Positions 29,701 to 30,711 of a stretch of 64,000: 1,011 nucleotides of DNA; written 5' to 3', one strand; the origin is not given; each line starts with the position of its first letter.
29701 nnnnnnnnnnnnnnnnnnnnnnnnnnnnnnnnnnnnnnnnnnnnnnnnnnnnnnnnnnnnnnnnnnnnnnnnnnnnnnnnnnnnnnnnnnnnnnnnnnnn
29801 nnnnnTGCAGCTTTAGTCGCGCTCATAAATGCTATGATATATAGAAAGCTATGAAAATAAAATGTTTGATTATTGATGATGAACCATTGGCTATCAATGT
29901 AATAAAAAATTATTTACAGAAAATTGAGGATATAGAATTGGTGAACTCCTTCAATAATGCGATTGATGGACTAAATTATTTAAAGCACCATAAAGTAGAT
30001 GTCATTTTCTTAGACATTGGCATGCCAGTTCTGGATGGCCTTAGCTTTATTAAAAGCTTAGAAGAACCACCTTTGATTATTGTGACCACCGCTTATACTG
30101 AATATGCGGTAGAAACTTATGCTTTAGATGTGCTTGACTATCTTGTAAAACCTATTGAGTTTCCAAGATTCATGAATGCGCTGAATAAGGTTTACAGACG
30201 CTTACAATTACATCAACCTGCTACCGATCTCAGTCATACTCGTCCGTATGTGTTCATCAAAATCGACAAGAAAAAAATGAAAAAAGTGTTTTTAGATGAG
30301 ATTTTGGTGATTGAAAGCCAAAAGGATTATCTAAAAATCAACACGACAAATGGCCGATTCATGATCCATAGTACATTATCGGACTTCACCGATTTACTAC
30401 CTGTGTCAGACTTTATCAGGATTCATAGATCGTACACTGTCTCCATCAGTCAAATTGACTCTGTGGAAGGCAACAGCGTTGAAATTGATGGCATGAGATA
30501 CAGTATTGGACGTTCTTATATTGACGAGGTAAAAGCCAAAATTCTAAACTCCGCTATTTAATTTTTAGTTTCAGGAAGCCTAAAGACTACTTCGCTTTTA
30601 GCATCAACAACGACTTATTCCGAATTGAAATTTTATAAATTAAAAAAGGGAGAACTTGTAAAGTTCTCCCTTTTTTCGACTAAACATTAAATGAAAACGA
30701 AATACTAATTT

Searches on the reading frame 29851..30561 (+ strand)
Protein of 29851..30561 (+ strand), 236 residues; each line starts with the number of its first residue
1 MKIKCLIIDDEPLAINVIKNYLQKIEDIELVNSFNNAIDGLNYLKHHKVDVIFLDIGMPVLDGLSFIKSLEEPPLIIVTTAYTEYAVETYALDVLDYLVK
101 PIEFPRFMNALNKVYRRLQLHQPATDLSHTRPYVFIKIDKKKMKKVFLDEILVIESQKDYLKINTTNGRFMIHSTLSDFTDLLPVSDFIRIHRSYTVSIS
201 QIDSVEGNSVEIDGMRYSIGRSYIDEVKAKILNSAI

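Call 55: search_protein_families(library=ncbifam, proteins=[window:29851-30561:+], max_evalue=0.00001)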
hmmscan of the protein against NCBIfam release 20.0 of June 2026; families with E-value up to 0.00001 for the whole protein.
window:29851-30561:+ (236 aa): 55 families (the best 25 are shown)
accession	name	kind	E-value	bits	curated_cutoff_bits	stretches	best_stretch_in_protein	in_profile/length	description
NF008677.0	PRK11697.1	equivalog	3.2e-36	124.9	246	1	3-230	2-234/238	two-component system response regulator BtsR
NF010684.1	PRK14084.1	equivalog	6.6e-31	108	375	1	4-231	2-252/254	response regulator transcription factor LytR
NF001965.0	PRK00742.1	subfamily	1.3e-15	57.5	293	1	1-100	2-107/357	chemotaxis-specific protein-glutamate methyltransferase CheB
TIGR02875.1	spore_0_A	equivalog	4.4e-15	55.6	200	1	2-142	2-144/262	sporulation transcription factor Spo0A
NF011896.0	PRK15369.1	equivalog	9e-13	48.3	242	1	2-127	3-133/211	two component system response regulator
TIGR01387.1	cztR_silR_copR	subfamily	1.7e-12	47.5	279.2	1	6-125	2-123/218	heavy metal response regulator transcription factor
NF009206.0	PRK12555.1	subfamily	4.1e-12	45.7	342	1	3-89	1-90/340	chemotaxis-specific protein-glutamate methyltransferase CheB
NF045505.1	RR_RssB_Pseudo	equivalog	1.7e-11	43.8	700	1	3-104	6-110/394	two-component system response regulator RssB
NF049963.1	RespRegFlgRCampy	domain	1.8e-11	43.6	750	1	24-115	22-113/429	fla regulon two-component system response regulator FlgR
NF052445.1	RespRegMctR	equivalog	9.4e-11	41.5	300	1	2-71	1-70/205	two-component system response regulator MctR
NF052313.1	T9SS_RR_PorX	equivalog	1.2e-10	40.8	300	1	4-141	2-142/513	T9SS response regulator signal transducer PorX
NF008318.0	PRK11107.1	equivalog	2.3e-10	39.2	890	1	2-122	667-792/920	two-component sensor histidine kinase BarA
NF007750.0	PRK10430.1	equivalog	5.6e-10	39.1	262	1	3-117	2-123/239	two-component system response regulator DcuR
NF008469.0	PRK11361.1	equivalog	7.1e-10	38.2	714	1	4-165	6-164/461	acetoacetate metabolism transcriptional regulator AtoC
NF007982.1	PRK10710.1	equivalog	1.3e-09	38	380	1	4-154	9-156/235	envelope stress response regulator BaeR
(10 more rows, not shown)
